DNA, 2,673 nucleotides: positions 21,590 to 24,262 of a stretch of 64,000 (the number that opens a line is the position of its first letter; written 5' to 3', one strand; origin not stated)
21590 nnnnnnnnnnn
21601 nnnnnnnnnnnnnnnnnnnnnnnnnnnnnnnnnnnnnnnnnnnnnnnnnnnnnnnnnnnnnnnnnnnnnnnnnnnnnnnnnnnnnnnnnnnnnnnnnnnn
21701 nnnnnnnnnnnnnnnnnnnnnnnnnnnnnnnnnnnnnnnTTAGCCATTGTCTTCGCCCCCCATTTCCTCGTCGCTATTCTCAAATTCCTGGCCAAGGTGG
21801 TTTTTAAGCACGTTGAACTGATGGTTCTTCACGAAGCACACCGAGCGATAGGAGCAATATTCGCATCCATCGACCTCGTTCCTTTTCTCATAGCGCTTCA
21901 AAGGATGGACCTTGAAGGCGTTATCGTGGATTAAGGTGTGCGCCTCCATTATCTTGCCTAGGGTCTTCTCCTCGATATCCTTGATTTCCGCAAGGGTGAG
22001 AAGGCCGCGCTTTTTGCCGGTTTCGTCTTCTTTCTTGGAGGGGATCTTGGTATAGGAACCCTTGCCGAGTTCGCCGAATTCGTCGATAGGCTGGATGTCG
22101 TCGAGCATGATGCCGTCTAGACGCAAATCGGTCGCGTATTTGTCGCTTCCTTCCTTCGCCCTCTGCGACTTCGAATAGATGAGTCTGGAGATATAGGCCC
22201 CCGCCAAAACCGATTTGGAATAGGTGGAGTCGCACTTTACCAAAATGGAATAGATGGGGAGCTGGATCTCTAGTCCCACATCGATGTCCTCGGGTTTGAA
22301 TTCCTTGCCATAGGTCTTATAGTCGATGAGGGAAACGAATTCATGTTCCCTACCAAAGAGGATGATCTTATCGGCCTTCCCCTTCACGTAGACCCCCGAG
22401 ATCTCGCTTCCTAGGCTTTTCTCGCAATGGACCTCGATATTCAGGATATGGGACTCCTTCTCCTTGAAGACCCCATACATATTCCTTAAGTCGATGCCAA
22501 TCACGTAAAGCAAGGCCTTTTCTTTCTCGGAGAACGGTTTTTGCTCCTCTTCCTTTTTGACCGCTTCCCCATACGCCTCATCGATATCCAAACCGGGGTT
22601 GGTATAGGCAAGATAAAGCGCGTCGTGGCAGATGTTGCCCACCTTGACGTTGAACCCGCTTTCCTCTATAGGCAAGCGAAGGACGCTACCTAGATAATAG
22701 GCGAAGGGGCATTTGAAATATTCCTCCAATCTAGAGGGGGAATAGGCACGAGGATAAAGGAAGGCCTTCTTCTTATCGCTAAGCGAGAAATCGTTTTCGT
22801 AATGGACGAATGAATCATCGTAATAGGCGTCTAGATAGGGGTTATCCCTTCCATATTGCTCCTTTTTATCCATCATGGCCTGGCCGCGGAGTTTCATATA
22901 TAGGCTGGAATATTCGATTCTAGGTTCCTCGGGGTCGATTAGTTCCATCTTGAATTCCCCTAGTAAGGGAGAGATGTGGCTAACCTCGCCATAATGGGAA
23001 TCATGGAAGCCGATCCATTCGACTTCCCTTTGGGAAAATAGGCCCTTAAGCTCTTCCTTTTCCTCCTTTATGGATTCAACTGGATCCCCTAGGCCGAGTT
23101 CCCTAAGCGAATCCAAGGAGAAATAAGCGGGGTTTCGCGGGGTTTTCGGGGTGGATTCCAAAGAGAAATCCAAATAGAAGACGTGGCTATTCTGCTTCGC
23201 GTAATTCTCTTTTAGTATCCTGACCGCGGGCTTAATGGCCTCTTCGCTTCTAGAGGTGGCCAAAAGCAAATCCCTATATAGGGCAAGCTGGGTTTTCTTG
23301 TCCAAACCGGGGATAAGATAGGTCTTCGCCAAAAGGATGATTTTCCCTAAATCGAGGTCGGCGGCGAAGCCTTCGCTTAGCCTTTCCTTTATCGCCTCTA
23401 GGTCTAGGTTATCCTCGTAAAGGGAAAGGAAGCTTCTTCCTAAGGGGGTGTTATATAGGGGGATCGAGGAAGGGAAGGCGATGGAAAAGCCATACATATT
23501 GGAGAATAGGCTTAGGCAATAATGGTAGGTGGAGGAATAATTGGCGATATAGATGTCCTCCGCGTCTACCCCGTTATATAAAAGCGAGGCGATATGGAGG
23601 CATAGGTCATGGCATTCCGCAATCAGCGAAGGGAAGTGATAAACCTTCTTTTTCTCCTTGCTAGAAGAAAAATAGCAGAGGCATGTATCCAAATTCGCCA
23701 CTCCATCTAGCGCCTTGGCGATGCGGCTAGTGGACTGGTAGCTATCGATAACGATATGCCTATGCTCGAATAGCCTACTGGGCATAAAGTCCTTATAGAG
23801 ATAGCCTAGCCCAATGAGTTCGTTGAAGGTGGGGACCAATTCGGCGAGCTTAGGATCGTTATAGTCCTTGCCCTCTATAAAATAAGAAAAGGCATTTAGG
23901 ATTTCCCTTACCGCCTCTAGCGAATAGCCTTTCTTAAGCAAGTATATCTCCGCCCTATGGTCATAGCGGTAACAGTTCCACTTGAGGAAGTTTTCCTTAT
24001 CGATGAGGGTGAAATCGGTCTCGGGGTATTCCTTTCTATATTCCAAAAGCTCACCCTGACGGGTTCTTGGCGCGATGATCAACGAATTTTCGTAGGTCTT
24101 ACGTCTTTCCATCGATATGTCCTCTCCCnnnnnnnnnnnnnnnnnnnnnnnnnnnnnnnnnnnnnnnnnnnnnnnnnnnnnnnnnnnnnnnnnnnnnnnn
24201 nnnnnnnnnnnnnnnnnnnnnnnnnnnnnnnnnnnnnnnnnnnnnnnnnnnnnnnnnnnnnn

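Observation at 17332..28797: About 11.5 kb operon fusing a SWIM-protein/SNF2-helicase pair to addB-addA and a trailing unknown gene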

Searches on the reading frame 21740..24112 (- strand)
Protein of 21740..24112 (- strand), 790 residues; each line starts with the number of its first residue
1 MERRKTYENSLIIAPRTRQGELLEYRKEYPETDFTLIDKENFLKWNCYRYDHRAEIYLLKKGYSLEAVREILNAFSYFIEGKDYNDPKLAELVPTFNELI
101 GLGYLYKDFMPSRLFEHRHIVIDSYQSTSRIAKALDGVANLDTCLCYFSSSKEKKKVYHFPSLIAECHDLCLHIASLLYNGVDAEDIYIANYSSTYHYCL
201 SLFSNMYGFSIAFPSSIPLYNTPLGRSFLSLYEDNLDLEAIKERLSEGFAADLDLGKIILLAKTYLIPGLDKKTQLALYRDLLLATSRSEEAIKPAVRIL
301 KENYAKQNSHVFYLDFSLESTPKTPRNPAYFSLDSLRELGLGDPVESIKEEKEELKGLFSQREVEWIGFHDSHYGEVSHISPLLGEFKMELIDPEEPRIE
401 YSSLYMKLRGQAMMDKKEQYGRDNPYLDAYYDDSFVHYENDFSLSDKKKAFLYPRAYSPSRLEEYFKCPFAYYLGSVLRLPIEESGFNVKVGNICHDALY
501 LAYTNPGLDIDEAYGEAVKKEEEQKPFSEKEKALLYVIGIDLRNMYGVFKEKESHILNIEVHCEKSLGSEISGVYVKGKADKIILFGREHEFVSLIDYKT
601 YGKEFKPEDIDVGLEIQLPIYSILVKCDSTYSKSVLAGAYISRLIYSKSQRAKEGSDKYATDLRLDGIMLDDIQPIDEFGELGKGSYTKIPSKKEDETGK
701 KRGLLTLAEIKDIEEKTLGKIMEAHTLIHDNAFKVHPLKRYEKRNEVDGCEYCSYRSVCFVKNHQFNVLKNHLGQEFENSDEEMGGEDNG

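Call 3: search_protein_families(library=pfam, proteins=[window:21740-24112:-], max_evalue=0.01)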
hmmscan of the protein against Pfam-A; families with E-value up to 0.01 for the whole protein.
window:21740-24112:- (790 aa): 1 family
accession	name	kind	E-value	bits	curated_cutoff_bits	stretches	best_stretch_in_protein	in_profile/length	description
PF12705.13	PDDEXK_1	-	4.6e-25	89.4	22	1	457-759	2-246/247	PD-(D/E)XK nuclease superfamily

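Call 4: search_protein_families(library=ncbifam, proteins=[window:21740-24112:-], max_evalue=0.01)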
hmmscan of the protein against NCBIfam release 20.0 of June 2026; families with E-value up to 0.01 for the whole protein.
window:21740-24112:- (790 aa): 1 family
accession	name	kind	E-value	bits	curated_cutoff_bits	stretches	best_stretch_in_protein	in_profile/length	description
TIGR02773.1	addB_Gpos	equivalog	2.9e-12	45.1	903.7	2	573-763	931-1130/1159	helicase-exonuclease AddAB subunit AddB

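Call 18: find_homologous_proteins(query=window:21740-24112:-, max_evalue=0.00001)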
Query window:21740-24112:- (790 aa): 11 proteins with E <= 0.00001 among 8000 candidates.
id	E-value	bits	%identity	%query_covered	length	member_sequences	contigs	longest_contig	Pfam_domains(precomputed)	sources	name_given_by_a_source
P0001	0.0e+0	1797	100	100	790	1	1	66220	PF12705.14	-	-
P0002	1.2e-268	912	54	97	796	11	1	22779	PF12705.14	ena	-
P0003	4.7e-266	904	53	100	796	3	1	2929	PF12705.14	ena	-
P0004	1.1e-140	489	38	97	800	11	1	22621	PF12705.14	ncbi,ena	-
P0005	1.3e-137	479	37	99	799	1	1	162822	PF12705.14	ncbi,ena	-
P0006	3.1e-91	325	32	97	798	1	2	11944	PF12705.14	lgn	-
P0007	6.4e-90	321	30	100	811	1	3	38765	PF12705.14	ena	-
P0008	4.8e-40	156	25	96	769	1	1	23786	PF12705.14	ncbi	-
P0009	2.4e-32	131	25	96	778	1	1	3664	PF12705.14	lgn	-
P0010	2.8e-30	124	25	86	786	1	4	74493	PF12705.14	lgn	-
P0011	1.4e-26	112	23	95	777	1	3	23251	PF12705.14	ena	-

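Call 19: find_encoding_contigs(protein=P0005, flank=10000, max_places=3)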
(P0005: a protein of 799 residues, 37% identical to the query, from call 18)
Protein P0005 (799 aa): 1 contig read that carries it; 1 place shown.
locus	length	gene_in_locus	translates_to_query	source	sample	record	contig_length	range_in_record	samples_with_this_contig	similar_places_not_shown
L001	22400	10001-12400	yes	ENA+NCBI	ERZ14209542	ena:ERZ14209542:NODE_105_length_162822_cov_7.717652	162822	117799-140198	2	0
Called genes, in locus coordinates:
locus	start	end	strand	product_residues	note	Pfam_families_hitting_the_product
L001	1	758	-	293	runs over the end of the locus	PF05857:TraX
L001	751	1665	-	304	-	PF02517:Rce1-like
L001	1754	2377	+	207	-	PF01205:Impact_N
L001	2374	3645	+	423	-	PF05195:AMP_N, PF00557:Peptidase_M24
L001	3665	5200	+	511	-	PF00370:FGGY_N, PF02782:FGGY_C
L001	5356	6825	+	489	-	PF04434:SWIM (weak)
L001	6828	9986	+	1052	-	PF08455:SNF2_assoc, PF00176:SNF2-rel_dom, PF00271:Helicase_C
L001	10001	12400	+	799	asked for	PF12705:PDDEXK_1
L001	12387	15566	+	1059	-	PF00580:UvrD-helicase, PF01443:Viral_helicase1 (faint), PF00580:UvrD-helicase, PF13245:AAA_19 (weak), PF13361:UvrD_C, PF13538:UvrD_C_2 (faint)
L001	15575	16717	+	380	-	PF18928:DUF5677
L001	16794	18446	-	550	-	PF00485:PRK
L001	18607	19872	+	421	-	PF00365:PFK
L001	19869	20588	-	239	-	-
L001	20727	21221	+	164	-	-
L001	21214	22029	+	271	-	PF00119:ATP-synt_A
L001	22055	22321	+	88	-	PF00137:ATP-synt_C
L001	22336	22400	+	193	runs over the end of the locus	PF00430:ATP-synt_B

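Call 20: find_encoding_contigs(protein=P0002, flank=10000, max_places=3)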
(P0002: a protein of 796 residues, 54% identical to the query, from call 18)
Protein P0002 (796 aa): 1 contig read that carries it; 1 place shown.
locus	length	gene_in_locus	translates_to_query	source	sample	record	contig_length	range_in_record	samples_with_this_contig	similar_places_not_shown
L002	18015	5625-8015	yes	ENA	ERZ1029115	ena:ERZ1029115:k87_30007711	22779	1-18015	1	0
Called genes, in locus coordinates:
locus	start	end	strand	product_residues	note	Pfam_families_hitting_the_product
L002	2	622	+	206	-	?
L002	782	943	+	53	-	-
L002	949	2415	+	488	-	PF04434:SWIM (weak)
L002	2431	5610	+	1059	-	PF08455:SNF2_assoc, PF00176:SNF2-rel_dom, PF04851:ResIII, PF00271:Helicase_C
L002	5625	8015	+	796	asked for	PF12705:PDDEXK_1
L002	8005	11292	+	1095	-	PF00580:UvrD-helicase, PF01443:Viral_helicase1 (faint), PF00580:UvrD-helicase, PF13245:AAA_19 (weak), PF13361:UvrD_C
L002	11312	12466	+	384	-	PF18928:DUF5677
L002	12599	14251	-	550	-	PF00485:PRK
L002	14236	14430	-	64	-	-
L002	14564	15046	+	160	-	-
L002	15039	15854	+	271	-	PF00119:ATP-synt_A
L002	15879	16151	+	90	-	PF00137:ATP-synt_C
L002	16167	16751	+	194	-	PF00430:ATP-synt_B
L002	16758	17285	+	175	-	PF00213:OSCP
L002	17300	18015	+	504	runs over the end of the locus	PF02874:ATP-synt_ab_N, PF00006:ATP-synt_ab, PF06745:ATPase (weak), PF00306:ATP-synt_ab_C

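Call 21: find_encoding_contigs(protein=P0008, flank=10000, max_places=3)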
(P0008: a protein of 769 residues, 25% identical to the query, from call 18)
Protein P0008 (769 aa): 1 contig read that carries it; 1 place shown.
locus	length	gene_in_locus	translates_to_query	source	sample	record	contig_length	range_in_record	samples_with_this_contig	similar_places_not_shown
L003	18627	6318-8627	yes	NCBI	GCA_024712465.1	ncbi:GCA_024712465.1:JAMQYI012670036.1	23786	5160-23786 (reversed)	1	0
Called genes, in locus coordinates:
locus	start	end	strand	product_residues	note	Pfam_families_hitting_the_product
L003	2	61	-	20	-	?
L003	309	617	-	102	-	PF00085:Thioredoxin, PF13098:Thioredoxin_2, PF13728:TraF (weak)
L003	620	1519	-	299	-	PF05857:TraX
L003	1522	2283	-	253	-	PF02517:Rce1-like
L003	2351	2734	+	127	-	PF01205:Impact_N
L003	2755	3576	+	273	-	PF10609:ParA, PF13614:AAA_31 (weak), PF01656:CbiA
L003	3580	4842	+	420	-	PF05195:AMP_N, PF00557:Peptidase_M24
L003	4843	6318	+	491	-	PF00370:FGGY_N, PF02782:FGGY_C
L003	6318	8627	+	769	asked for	PF12705:PDDEXK_1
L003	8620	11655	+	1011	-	PF00580:UvrD-helicase, PF01443:Viral_helicase1 (faint), PF13245:AAA_19, PF13361:UvrD_C, PF13538:UvrD_C_2 (faint)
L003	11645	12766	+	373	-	PF18928:DUF5677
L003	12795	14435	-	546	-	PF00485:PRK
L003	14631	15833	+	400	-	PF00365:PFK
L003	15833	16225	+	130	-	-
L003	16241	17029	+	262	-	PF00119:ATP-synt_A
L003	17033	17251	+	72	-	PF00137:ATP-synt_C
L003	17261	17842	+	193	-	PF00430:ATP-synt_B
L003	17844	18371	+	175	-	PF00213:OSCP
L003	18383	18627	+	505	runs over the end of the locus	PF02874:ATP-synt_ab_N, PF00006:ATP-synt_ab, PF00306:ATP-synt_ab_C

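Call 23: find_encoding_contigs(protein=P0010, flank=10000, max_places=3)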
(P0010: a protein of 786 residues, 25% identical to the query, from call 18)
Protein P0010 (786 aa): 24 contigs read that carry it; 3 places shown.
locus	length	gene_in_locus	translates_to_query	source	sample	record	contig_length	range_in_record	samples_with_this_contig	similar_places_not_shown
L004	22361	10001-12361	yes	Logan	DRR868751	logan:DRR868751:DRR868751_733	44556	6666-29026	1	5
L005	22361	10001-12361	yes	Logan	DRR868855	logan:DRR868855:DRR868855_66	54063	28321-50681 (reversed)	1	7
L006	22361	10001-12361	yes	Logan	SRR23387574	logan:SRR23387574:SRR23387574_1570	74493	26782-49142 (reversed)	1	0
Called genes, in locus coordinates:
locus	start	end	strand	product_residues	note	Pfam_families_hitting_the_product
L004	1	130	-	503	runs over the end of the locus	-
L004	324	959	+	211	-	PF01832:Glucosaminidase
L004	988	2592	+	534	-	-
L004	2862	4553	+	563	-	PF03485:Arg_tRNA_synt_N, PF00750:tRNA-synt_1d, PF05746:DALR_1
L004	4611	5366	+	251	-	-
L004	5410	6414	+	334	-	PF01073:3Beta_HSD, PF01370:Epimerase, PF02719:Polysacc_synt_2, PF04321:RmlD_sub_bind, PF07993:NAD_binding_4, PF16363:GDP_Man_Dehyd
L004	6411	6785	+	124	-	PF01880:Desulfoferrodox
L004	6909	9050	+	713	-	PF00580:UvrD-helicase, PF13604:AAA_30 (faint), PF01443:Viral_helicase1 (faint), PF13245:AAA_19, PF13361:UvrD_C, PF13538:UvrD_C_2 (faint)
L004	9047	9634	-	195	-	PF03729:DUF308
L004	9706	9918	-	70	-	-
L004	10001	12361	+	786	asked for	PF12705:PDDEXK_1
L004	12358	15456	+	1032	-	PF00270:DEAD (faint), PF00580:UvrD-helicase, PF01443:Viral_helicase1 (faint), PF13245:AAA_19, PF13361:UvrD_C, PF13538:UvrD_C_2 (faint)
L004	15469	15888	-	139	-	PF01325:Fe_dep_repress, PF02742:Fe_dep_repr_C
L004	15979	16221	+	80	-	PF04023:FeoA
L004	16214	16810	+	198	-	PF01926:MMR_HSR1, PF02421:FeoB_N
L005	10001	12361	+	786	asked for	PF12705:PDDEXK_1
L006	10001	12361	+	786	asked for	PF12705:PDDEXK_1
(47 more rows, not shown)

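Call 24: find_encoding_contigs(protein=P0007, flank=10000, max_places=3)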
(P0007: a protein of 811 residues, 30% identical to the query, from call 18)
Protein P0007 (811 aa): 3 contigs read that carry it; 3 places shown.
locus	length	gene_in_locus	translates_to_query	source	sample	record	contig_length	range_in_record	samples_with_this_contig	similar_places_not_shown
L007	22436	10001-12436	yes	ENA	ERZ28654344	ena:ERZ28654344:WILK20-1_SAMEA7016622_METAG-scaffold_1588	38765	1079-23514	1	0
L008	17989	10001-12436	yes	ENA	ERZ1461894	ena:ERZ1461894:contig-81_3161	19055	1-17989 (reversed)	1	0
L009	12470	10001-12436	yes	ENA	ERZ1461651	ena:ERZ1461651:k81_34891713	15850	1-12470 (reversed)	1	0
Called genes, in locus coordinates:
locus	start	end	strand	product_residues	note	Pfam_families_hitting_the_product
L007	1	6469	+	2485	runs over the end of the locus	-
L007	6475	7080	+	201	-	PF01205:Impact_N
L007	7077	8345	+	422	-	PF05195:AMP_N, PF00557:Peptidase_M24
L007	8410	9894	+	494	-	PF00370:FGGY_N, PF02782:FGGY_C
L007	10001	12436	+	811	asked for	PF12705:PDDEXK_1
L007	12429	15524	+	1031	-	PF00580:UvrD-helicase, PF01443:Viral_helicase1 (faint), PF13245:AAA_19, PF13361:UvrD_C, PF13538:UvrD_C_2 (faint)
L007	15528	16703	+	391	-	PF18928:DUF5677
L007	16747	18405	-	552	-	PF00485:PRK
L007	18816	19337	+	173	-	PF00857:Isochorismatase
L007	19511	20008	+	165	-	-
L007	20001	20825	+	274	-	PF00119:ATP-synt_A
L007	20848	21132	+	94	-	PF00137:ATP-synt_C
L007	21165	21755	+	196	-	PF00430:ATP-synt_B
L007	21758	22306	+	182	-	PF00213:OSCP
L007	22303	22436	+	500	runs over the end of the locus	PF02874:ATP-synt_ab_N, PF00006:ATP-synt_ab, PF00306:ATP-synt_ab_C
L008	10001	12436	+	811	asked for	PF12705:PDDEXK_1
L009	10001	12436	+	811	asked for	PF12705:PDDEXK_1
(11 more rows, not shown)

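Call 25: find_encoding_contigs(protein=P0011, flank=10000, max_places=3)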
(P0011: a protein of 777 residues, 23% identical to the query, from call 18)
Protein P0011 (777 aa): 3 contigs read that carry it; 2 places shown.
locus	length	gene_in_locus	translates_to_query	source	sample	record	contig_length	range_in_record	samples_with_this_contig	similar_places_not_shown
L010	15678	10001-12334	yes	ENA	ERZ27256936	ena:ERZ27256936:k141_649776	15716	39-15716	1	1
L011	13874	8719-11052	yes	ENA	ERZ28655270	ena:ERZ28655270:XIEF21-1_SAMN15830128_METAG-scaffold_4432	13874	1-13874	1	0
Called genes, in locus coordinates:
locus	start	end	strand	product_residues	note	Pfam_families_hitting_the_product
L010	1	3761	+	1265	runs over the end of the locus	?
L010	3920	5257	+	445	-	PF21799:MurD-like_N (weak), PF08245:Mur_ligase_M, PF02875:Mur_ligase_C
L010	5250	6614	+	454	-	PF01225:Mur_ligase, PF08245:Mur_ligase_M, PF02875:Mur_ligase_C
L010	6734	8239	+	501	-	PF01443:Viral_helicase1 (faint), PF00270:DEAD (faint), PF00580:UvrD-helicase, PF13245:AAA_19, PF13361:UvrD_C, PF13538:UvrD_C_2 (faint)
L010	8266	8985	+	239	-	PF01255:Prenyltransf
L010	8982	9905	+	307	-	PF00781:DAGK_cat, PF19279:YegS_C (weak)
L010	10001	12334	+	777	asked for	PF12705:PDDEXK_1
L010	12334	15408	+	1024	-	PF00580:UvrD-helicase, PF13245:AAA_19, PF13361:UvrD_C, PF13538:UvrD_C_2 (faint)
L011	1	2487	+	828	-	?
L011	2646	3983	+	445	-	PF21799:MurD-like_N (weak), PF08245:Mur_ligase_M, PF02875:Mur_ligase_C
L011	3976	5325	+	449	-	PF01225:Mur_ligase, PF08245:Mur_ligase_M, PF02875:Mur_ligase_C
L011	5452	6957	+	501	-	PF01443:Viral_helicase1 (faint), PF00270:DEAD (faint), PF00580:UvrD-helicase, PF13245:AAA_19, PF13361:UvrD_C, PF13538:UvrD_C_2 (faint)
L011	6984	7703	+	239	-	PF01255:Prenyltransf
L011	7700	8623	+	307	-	PF00781:DAGK_cat, PF19279:YegS_C (weak)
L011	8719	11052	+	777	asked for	PF12705:PDDEXK_1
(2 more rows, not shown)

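Call 27: search_protein_families(library=padloc, proteins=[window:21740-24112:-], max_evalue=0.01)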
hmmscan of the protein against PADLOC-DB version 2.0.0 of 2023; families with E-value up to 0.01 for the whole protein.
window:21740-24112:- (790 aa): 4 families
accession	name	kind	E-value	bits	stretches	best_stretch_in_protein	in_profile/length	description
PDLC01250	Cas4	-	0.00031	19.1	0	558-639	50-108/168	"CAS-I,CAS-II,CAS-III,CAS-IV,CAS-V,CAS-VI; acquisition_associated"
PDLC01447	Cas4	-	0.0012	17.3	0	458-636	6-102/161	"CAS-I,CAS-II,CAS-III,CAS-IV,CAS-V,CAS-VI; acquisition_associated"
PDLC02406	Aga_Cas4-like_Nuc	-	0.0035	14.9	1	706-762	250-306/308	Class II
PDLC00943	Cas4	-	0.0087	14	0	747-759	166-178/180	CRISPR-associated protein Cas4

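Call 29: find_related_loci(query=A1, collection=genome_contigs, flank=10000)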
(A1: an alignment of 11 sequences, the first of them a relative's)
Query A1 (790 aa) in genome_contigs; peptide patterns used: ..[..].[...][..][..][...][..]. (x = any residue, [..] = any of these).
600 stretches matched a pattern (row limit reached: there are more); 392 encode a relative of the query (tblastn E <= 1e-3); the best 80 are kept; 80 distinct loci.
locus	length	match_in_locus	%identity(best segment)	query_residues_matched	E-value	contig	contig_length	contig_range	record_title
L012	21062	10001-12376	26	7-789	9e-62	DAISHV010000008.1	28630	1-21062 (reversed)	MAG TPA_asm: Bacillota bacterium isolate CTOTU1930 NODE_479_length_28630_cov_8.122100, whole genome shotgun sequence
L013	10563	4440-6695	26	8-760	6e-57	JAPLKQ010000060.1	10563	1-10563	MAG: Bacillota bacterium isolate LacPavin_0818_WC55_MAG_47_6 LacPavin_0818_WC55_scaffold_271452, whole genome shotgun se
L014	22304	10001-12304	26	10-783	1e-46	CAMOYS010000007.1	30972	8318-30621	MAG: uncultured Bacillales bacterium isolate SRR873601_bin.169_metaWRAP_v1.3_MAG genome assembly, contig: NODE_3372_leng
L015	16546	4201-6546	26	9-790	4e-45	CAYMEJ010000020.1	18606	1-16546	MAG TPA_asm: uncultured Muribaculaceae bacterium isolate SRP192927_co4_606 genome assembly, contig: NODE_6002_length_186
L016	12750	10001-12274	26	11-769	6e-45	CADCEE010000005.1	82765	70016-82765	MAG: uncultured Erysipelotrichaceae bacterium isolate RUG14566 genome assembly, contig: RUG14566_asm_5, whole genome sho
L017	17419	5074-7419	24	8-787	1e-43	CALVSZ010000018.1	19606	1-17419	MAG: uncultured Bacilli bacterium isolate BRZ_NS__bin83 genome assembly, contig: BRZ_NS__NODE_2702_length_19606_cov_4.59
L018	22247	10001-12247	25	9-762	6e-42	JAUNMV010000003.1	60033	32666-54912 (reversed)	MAG: Bacilli bacterium isolate S32M_St_metabat_15 NODE_304_length_60033_cov_8.802394, whole genome shotgun sequence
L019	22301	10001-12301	26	7-763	9e-61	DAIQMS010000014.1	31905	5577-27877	MAG TPA_asm: Bacillota bacterium isolate CTOTU1908 NODE_396_length_31905_cov_169.958901, whole genome shotgun sequence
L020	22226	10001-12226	24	9-760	9e-42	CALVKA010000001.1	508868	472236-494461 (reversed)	MAG: uncultured Bacilli bacterium isolate BRZ_NS__bin73 genome assembly, contig: BRZ_NS__NODE_7_length_508868_cov_10.077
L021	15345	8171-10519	25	10-777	3e-41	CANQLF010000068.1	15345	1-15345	MAG: uncultured Bacilli bacterium isolate Lapin-022__bin69 genome assembly, contig: Lapin-022__NODE_3784_length_15345_co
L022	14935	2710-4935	26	9-760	1e-43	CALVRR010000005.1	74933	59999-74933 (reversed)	MAG: uncultured Bacilli bacterium isolate BRZ_NH__bin11 genome assembly, contig: BRZ_NH__NODE_284_length_74933_cov_13.30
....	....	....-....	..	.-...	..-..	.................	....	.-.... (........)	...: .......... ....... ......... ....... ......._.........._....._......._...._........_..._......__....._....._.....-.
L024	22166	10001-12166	27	67-781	6e-41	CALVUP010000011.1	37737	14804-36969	MAG: uncultured Bacilli bacterium isolate BRZ_NL__bin59 genome assembly, contig: BRZ_NL__NODE_849_length_37737_cov_6.655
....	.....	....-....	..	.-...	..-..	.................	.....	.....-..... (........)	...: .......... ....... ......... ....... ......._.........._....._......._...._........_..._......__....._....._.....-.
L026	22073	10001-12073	26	78-762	5e-40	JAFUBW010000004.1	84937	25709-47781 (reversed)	MAG: Bacilli bacterium isolate RGIG4353 Roe_deer_Jejunum-2__c90, whole genome shotgun sequence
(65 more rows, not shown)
